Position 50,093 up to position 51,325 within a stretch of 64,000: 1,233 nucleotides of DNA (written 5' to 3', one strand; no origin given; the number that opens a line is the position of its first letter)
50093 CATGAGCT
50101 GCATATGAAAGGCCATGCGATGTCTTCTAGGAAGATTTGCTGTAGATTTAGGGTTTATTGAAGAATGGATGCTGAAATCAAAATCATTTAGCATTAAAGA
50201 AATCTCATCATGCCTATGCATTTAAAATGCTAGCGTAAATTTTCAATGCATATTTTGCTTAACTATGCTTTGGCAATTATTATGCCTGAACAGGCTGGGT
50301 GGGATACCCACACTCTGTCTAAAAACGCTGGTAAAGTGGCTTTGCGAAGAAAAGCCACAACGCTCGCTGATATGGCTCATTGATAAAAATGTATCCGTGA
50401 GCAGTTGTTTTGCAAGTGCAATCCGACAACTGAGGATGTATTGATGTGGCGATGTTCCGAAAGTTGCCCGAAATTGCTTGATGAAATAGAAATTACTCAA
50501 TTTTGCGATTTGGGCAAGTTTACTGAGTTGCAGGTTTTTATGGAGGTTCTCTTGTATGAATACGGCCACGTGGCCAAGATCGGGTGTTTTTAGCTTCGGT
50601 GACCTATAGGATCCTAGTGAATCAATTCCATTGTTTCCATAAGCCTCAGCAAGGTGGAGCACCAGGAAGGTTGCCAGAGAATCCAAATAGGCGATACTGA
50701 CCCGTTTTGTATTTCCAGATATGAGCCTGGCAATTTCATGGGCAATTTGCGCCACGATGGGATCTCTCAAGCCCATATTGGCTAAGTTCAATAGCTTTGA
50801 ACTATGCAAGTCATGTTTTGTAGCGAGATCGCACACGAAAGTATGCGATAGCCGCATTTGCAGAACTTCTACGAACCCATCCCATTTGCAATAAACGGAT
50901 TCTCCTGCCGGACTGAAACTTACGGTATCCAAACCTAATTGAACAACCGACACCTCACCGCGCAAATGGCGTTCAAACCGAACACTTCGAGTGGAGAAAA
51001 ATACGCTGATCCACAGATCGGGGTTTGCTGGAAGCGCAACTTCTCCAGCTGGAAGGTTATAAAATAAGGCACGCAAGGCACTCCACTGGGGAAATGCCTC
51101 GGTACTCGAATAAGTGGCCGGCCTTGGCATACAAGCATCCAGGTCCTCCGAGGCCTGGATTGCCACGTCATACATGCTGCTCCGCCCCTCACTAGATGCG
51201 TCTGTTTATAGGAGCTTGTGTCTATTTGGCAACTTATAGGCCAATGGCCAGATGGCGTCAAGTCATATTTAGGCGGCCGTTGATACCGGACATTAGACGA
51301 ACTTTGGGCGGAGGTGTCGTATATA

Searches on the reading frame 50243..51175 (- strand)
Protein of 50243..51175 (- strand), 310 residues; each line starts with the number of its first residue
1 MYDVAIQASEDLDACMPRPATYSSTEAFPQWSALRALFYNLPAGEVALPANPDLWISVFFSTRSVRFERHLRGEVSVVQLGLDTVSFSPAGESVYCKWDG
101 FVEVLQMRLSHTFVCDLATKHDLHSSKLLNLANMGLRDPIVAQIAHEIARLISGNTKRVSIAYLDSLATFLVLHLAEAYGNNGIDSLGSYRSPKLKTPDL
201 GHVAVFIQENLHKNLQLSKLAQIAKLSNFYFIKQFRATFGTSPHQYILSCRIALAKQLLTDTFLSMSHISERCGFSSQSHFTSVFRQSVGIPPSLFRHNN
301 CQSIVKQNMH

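Call 13: search_protein_families(library=pfam, proteins=[window:50243-51175:-], max_evalue=0.001)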
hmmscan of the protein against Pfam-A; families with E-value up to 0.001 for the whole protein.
window:50243-51175:- (310 aa): 2 families
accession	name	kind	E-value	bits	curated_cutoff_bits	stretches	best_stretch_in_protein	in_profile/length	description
PF12833.13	HTH_18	-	3e-20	72.8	33.6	1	220-298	1-79/80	Helix-turn-helix domain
PF00165.29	HTH_AraC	-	9.9e-18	64.3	26.6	2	207-247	1-41/42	Bacterial regulatory helix-turn-helix proteins, AraC family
